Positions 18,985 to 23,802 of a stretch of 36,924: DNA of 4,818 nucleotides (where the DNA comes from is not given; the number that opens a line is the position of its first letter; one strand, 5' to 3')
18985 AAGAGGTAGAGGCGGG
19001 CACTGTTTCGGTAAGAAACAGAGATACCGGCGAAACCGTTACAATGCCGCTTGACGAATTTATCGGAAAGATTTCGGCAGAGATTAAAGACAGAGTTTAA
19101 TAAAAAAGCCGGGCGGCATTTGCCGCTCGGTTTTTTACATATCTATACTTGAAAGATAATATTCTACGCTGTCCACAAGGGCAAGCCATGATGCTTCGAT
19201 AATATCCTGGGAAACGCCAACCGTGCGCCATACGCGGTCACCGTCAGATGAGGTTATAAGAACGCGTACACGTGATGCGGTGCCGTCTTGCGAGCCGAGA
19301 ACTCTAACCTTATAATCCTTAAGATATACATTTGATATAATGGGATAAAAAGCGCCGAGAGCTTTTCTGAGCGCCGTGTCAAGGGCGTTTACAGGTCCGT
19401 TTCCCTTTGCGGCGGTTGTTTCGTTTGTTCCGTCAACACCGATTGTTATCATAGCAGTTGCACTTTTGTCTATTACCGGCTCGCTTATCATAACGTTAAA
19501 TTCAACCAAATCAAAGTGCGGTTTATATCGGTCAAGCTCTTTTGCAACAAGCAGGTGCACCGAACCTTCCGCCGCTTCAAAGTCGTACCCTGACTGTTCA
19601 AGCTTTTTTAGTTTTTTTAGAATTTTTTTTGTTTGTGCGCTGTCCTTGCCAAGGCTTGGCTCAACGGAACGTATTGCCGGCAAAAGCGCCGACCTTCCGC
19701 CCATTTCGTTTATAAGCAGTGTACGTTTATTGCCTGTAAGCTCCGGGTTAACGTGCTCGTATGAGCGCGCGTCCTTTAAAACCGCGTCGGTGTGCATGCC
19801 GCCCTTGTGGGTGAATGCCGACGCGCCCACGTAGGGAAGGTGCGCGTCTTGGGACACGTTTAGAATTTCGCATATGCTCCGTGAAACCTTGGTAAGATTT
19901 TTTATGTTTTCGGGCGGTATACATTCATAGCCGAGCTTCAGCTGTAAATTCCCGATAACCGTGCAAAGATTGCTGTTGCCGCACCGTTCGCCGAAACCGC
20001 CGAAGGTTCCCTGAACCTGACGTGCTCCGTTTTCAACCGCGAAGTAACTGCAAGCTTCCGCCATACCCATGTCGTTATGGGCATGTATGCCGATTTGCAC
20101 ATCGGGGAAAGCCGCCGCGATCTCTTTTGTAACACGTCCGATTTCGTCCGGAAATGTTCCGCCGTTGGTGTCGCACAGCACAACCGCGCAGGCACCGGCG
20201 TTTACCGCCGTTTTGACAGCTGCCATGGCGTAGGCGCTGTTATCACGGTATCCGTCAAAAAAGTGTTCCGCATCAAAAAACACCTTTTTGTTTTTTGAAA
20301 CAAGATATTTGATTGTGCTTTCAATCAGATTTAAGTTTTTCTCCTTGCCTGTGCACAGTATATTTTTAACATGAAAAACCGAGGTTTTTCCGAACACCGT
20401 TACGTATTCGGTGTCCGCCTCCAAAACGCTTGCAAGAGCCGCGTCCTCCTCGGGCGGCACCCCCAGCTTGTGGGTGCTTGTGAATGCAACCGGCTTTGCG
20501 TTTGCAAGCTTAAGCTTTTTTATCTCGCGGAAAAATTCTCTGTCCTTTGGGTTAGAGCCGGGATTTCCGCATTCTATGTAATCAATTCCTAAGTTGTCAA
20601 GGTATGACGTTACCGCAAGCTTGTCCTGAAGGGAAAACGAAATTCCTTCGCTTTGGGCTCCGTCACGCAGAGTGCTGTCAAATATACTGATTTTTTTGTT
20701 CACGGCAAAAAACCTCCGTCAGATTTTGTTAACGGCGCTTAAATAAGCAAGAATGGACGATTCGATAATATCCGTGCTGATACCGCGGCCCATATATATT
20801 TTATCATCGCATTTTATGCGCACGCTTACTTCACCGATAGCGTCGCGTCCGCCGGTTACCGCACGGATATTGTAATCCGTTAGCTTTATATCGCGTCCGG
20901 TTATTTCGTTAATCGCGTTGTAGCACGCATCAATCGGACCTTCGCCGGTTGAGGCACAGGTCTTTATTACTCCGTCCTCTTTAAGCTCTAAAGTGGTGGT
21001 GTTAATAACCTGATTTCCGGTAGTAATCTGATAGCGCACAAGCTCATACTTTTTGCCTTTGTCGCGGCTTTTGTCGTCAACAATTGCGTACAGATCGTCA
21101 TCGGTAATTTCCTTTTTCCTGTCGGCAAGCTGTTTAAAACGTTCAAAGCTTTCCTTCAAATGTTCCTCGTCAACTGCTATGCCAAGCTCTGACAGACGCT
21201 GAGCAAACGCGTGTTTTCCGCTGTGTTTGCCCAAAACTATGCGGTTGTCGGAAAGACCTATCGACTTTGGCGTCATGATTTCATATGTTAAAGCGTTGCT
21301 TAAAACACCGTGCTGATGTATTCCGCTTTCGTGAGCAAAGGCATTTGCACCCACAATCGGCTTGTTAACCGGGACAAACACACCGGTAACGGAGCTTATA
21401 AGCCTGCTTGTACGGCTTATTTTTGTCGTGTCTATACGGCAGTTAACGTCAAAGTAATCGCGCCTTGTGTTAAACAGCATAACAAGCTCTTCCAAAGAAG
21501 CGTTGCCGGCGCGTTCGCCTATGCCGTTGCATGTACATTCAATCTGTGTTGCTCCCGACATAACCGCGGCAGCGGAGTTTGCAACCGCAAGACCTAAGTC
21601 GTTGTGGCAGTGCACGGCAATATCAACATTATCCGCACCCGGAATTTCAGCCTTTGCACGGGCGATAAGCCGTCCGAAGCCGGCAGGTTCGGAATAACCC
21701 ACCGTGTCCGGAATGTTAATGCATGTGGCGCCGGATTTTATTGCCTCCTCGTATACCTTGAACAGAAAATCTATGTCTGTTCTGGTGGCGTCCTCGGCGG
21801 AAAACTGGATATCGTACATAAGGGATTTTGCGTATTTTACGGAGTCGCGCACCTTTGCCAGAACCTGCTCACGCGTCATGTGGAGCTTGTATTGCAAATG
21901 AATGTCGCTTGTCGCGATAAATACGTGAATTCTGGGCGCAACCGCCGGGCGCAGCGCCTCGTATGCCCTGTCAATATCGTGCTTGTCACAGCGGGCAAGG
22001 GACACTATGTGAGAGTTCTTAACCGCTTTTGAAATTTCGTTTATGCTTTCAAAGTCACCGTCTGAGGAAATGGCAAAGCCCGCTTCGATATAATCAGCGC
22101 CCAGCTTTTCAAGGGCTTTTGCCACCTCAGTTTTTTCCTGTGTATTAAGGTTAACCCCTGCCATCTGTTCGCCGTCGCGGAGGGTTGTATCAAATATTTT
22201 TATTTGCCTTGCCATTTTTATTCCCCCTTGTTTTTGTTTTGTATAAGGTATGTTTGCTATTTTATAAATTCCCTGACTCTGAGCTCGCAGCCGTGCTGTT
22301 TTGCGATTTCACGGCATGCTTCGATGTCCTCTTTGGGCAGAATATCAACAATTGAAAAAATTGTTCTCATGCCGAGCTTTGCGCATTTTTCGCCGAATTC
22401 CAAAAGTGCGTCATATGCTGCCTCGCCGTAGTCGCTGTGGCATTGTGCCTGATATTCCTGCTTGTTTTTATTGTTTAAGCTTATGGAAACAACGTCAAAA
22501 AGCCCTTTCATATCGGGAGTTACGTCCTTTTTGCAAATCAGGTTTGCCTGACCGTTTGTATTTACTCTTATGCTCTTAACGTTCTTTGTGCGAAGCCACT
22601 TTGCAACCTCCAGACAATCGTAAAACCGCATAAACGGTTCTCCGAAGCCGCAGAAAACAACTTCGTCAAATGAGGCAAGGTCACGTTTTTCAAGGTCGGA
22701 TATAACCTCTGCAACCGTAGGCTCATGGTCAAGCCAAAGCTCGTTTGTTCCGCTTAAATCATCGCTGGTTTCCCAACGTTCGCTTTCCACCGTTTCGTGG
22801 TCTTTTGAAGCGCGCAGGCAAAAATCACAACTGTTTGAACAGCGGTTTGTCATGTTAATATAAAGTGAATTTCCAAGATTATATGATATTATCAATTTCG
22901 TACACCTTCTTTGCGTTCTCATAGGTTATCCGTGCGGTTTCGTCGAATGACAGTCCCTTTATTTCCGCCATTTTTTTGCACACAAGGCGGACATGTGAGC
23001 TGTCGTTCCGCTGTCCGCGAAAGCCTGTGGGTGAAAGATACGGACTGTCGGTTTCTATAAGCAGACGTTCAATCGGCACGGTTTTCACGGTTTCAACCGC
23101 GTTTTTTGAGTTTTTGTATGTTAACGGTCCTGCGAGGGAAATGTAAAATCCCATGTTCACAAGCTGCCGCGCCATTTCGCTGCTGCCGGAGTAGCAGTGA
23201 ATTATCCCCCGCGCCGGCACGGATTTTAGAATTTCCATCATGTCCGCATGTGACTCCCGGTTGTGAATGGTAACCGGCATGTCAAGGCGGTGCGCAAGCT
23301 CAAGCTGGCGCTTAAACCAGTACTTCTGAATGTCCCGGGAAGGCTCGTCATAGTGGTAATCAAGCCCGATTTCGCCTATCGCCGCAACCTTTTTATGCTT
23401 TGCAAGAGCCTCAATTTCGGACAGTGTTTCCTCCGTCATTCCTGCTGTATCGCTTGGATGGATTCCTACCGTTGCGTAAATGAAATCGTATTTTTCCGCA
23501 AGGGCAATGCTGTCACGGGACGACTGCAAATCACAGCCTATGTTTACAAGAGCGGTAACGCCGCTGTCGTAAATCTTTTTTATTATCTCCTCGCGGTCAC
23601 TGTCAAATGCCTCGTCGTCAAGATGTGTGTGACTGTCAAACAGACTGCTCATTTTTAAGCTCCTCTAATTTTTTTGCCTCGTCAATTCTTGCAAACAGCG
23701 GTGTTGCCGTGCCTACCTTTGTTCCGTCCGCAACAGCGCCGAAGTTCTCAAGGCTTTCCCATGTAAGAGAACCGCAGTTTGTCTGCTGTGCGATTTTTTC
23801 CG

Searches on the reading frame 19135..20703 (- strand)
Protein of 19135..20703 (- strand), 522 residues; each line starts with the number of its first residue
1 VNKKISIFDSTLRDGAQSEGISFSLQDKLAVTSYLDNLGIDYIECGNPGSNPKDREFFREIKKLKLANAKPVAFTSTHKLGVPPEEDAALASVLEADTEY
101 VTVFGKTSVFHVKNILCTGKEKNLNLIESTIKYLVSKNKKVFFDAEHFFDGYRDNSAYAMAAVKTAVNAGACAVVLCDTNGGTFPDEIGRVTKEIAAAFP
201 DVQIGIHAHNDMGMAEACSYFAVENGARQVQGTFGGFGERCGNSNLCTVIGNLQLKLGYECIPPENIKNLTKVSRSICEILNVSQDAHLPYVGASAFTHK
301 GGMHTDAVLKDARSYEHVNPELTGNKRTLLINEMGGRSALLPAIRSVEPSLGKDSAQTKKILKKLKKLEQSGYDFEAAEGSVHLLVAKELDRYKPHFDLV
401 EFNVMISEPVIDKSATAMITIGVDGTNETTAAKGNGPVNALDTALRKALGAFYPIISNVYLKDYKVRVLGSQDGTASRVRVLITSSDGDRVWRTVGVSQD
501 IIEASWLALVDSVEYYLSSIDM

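Call 12: search_protein_families(library=ncbifam, proteins=[window:19135-20703:-], max_evalue=0.00001)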
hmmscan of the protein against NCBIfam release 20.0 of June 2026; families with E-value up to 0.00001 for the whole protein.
window:19135-20703:- (522 aa): 20 families
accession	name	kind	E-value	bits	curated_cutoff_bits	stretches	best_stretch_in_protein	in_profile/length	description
TIGR00977.1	citramal_synth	equivalog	1.1e-197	657.5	450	1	4-518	1-518/526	citramalate synthase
NF002085.0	PRK00915.1-2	subfamily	4.6e-84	283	517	1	2-517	11-500/504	2-isopropylmalate synthase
NF002086.0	PRK00915.1-3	equivalog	1.1e-78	265.1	532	1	2-517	4-502/516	2-isopropylmalate synthase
TIGR00973.1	leuA_bact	equivalog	1.6e-77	261.1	598.7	1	4-513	1-493/494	2-isopropylmalate synthase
NF002088.0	PRK00915.1-5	equivalog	1.8e-72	244.5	697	1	3-515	2-497/514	2-isopropylmalate synthase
NF002084.0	PRK00915.1-1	equivalog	1.3e-66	225.3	748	1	1-513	1-496/523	2-isopropylmalate synthase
TIGR02090.1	LEU1_arch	subfamily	1.5e-65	221.7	484.75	1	5-373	1-352/363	isopropylmalate/citramalate/homocitrate synthases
NF002087.0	PRK00915.1-4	equivalog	1.8e-64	218.1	729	1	2-513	4-499/516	2-isopropylmalate synthase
TIGR02146.1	LysS_fung_arch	equivalog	4.1e-63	213.7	413.55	1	7-367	1-344/344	homocitrate synthase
NF041069.1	IPMS_Sufob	equivalog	1.3e-55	189.2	600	1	5-375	1-356/371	isopropylmalate synthase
TIGR02660.1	nifV_homocitr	equivalog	7.7e-50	170.2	462.9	1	5-368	2-348/365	homocitrate synthase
NF042434.1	IPMS_Lepto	equivalog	5.2e-41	140.8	500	1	2-368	3-369/374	2-isopropylmalate synthase LeuA2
NF042433.1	CitmalDyn_Leptosp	equivalog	1.3e-39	136.2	950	1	2-503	5-497/514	(R)-citramalate synthase CimA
NF002991.1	PRK03739.1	subfamily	9.7e-26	90.6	455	1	11-314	33-344/550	2-isopropylmalate synthase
NF006049.0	PRK08195.1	subfamily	4.2e-21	75.3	229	1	162-254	153-246/344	4-hyroxy-2-oxovalerate/4-hydroxy-2-oxopentanoic acid aldolase,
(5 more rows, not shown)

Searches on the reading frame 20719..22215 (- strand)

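Call 12: search_protein_families(library=ncbifam, proteins=[window:20719-22215:-], max_evalue=0.00001)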
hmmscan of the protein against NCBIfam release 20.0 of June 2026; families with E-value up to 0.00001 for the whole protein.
window:20719-22215:- (498 aa): 23 families
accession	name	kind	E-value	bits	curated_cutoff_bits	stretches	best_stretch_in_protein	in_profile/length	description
NF002086.0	PRK00915.1-3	equivalog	9e-219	727.2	532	1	2-498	4-501/516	2-isopropylmalate synthase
TIGR00973.1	leuA_bact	equivalog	8e-213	707.4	598.7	1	4-496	1-494/494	2-isopropylmalate synthase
NF002088.0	PRK00915.1-5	equivalog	7.5e-202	671.4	697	1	3-497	2-497/514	2-isopropylmalate synthase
NF002087.0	PRK00915.1-4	equivalog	5.9e-201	668.5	729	1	3-498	5-502/516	2-isopropylmalate synthase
NF002084.0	PRK00915.1-1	equivalog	9.7e-171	568.8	748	1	1-498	1-499/523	2-isopropylmalate synthase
NF002085.0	PRK00915.1-2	subfamily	6.9e-161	536.4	517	1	3-498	12-499/504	2-isopropylmalate synthase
TIGR02090.1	LEU1_arch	subfamily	4.4e-130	434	484.75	1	5-379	1-363/363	isopropylmalate/citramalate/homocitrate synthases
NF041069.1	IPMS_Sufob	equivalog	1.4e-125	419.4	600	1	5-380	1-366/371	isopropylmalate synthase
TIGR02660.1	nifV_homocitr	equivalog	5.1e-94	315.5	462.9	1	5-377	2-363/365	homocitrate synthase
TIGR02146.1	LysS_fung_arch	equivalog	1.7e-88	297.2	413.55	1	7-361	1-343/344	homocitrate synthase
NF042434.1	IPMS_Lepto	equivalog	2.4e-75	253.9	500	1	3-366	4-372/374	2-isopropylmalate synthase LeuA2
TIGR00977.1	citramal_synth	equivalog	2.4e-68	230.7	450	1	5-495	2-513/526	citramalate synthase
NF042433.1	CitmalDyn_Leptosp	equivalog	3.9e-58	197.3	950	1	4-479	7-486/514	(R)-citramalate synthase CimA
NF002991.1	PRK03739.1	subfamily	2.5e-54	184.9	455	1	10-497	32-550/550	2-isopropylmalate synthase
TIGR00970.1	leuA_yeast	equivalog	3.7e-37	128.1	697.4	1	8-498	30-562/564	2-isopropylmalate synthase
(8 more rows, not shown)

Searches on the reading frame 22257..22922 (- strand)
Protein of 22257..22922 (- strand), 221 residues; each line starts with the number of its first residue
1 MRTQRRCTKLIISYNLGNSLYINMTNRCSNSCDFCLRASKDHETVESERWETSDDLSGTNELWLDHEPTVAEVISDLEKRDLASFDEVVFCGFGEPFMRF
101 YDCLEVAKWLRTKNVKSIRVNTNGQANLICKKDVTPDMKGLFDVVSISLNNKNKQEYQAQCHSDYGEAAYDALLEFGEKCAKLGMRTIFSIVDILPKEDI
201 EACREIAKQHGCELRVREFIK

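Call 30: search_protein_families(library=pfam, proteins=[window:22257-22922:-], max_evalue=0.0001)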
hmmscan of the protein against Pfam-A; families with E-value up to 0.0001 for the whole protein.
window:22257-22922:- (221 aa): 1 family
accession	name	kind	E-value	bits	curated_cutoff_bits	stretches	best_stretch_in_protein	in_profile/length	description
PF04055.27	Radical_SAM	-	1.5e-10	41.9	29.5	1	22-208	1-164/166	Radical SAM superfamily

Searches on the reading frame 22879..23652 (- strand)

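Call 76: search_protein_families(library=pfam, proteins=[window:22879-23652:-], max_evalue=0.0001)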
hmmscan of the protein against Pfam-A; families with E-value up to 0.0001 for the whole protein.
window:22879-23652:- (257 aa): 2 families
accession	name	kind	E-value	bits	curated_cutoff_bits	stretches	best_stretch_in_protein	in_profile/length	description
PF01026.27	TatD_DNase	-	4.4e-88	295.4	27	1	5-251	1-252/253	TatD related DNase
PF04909.20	Amidohydro_2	-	3.5e-05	24.1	26.4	0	74-145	92-165/289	Amidohydrolase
